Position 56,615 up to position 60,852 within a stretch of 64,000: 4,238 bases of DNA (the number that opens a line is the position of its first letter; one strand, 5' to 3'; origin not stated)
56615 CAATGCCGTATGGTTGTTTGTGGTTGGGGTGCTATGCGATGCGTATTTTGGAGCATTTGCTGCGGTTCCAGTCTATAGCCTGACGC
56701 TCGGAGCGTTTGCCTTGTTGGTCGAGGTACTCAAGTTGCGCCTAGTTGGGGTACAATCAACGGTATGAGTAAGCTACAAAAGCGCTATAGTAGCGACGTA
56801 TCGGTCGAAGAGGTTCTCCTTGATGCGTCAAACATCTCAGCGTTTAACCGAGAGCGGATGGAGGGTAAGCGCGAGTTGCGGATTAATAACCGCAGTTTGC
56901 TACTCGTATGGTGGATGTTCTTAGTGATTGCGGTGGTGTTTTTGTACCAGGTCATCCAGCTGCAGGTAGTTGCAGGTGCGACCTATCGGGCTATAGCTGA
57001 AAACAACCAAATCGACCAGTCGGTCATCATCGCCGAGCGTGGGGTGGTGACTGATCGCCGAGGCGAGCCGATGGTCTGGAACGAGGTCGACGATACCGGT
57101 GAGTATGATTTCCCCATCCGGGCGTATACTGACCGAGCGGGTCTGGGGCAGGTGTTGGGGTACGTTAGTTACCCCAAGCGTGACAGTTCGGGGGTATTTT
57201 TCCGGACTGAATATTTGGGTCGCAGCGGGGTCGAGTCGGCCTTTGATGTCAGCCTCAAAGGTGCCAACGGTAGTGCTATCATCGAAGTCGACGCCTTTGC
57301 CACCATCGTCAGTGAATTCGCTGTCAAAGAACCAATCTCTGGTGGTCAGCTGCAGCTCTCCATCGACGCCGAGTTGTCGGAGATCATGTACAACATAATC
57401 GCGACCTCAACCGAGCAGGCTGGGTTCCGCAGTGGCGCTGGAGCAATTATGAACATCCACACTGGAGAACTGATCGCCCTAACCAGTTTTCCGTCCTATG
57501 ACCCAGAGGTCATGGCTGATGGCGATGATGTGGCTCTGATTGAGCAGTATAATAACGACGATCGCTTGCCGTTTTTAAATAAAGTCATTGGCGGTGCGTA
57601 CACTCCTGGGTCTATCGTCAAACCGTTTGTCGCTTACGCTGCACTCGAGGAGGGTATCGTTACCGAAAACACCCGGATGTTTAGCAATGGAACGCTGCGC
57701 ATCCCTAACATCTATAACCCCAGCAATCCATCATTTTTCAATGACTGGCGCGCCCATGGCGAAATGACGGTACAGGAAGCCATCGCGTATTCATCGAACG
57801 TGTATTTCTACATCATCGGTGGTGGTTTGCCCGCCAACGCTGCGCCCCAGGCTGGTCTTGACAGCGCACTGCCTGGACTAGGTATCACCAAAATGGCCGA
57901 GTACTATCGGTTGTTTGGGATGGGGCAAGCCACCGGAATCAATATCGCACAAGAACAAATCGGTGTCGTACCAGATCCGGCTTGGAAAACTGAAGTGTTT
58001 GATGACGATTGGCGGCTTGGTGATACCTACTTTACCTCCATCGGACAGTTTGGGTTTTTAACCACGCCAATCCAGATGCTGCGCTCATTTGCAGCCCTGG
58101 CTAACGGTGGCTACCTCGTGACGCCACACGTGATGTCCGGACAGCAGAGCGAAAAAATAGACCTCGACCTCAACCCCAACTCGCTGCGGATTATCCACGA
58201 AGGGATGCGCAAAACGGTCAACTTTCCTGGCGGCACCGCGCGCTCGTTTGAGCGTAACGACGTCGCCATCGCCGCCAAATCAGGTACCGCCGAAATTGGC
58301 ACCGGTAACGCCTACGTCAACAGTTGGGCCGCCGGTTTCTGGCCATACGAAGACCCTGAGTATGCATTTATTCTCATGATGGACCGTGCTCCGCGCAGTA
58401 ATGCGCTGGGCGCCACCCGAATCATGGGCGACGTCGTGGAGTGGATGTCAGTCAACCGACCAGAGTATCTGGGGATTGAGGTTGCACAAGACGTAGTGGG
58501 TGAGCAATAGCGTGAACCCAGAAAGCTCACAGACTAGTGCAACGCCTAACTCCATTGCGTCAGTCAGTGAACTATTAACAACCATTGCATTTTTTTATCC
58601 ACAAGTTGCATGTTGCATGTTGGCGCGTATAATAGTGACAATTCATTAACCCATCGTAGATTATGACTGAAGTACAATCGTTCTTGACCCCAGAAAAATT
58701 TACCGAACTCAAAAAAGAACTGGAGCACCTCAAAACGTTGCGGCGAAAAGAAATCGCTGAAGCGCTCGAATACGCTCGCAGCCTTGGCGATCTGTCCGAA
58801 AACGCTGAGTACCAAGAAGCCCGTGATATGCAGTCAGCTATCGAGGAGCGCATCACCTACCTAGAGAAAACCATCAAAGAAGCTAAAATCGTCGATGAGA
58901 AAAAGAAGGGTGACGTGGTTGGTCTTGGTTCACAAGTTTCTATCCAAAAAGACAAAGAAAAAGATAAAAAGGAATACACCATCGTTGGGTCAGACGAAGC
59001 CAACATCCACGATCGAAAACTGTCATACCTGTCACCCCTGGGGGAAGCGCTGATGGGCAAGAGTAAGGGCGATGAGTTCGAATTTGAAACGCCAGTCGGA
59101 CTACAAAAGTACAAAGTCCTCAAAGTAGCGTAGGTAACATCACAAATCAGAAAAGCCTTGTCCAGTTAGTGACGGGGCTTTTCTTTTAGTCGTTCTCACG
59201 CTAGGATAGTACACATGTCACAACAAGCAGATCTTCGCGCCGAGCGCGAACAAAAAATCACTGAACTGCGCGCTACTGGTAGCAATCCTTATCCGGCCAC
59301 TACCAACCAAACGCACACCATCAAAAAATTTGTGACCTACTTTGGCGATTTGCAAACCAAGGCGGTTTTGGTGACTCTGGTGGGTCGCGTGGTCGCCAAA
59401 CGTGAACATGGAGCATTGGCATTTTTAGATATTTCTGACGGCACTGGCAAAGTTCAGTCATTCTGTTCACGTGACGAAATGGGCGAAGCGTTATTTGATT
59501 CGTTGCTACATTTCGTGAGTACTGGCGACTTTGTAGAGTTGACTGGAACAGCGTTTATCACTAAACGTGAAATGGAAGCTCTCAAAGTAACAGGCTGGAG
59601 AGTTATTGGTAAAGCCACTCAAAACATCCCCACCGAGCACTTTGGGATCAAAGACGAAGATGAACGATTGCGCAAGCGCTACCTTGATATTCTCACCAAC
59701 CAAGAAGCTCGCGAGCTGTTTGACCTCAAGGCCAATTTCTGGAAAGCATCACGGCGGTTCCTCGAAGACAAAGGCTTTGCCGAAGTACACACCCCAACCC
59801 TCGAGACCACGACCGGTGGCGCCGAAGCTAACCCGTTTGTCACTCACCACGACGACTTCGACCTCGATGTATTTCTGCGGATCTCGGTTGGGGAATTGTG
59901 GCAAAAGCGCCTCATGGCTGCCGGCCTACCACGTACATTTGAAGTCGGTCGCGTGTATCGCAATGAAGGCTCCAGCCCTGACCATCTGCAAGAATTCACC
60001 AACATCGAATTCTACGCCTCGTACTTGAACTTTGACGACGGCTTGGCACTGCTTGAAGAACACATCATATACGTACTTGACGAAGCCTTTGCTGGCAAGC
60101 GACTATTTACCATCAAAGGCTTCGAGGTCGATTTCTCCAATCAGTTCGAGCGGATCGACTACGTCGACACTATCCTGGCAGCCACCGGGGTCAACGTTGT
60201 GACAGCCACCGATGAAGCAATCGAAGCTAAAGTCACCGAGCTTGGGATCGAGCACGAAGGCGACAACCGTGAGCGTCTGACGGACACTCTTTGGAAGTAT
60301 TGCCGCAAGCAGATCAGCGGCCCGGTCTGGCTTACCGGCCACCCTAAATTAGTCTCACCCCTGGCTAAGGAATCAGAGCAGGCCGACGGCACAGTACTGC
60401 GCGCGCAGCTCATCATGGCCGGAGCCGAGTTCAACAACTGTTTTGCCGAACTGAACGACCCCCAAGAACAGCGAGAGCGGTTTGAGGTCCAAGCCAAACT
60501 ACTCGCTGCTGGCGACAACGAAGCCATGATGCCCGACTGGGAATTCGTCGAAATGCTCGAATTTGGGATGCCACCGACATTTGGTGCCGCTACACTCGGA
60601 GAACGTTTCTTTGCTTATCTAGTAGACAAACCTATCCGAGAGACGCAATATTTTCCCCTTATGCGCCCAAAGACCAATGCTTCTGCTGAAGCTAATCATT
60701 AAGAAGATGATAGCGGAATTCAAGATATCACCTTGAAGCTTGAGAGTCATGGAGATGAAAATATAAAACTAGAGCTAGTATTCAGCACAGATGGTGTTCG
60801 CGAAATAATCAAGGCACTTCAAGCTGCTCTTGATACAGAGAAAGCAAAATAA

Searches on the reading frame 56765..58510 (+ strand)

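Call 60: search_protein_families(library=pfam, proteins=[window:56765-58510:+], max_evalue=0.0001)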
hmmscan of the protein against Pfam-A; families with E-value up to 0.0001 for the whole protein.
window:56765-58510:+ (581 aa): 2 families
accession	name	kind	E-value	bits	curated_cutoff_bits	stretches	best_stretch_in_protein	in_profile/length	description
PF00905.27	Transpeptidase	-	7.3e-53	180.1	22.1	1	226-550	3-290/299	Penicillin binding protein transpeptidase domain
PF03717.20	PBP_dimer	-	7.2e-09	36.8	24.4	1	117-184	106-178/180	Penicillin-binding Protein dimerisation domain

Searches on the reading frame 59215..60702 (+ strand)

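Call 60: search_protein_families(library=pfam, proteins=[window:59215-60702:+], max_evalue=0.0001)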
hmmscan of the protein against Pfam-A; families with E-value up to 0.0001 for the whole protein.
window:59215-60702:+ (495 aa): 2 families
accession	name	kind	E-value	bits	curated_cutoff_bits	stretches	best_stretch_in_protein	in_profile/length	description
PF00152.25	tRNA-synt_2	-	1e-60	205.8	25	1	147-483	1-307/308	tRNA synthetases class II (D, K and N)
PF01336.31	tRNA_anti-codon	-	1.7e-10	41.2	27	1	53-120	1-65/75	OB-fold nucleic acid binding domain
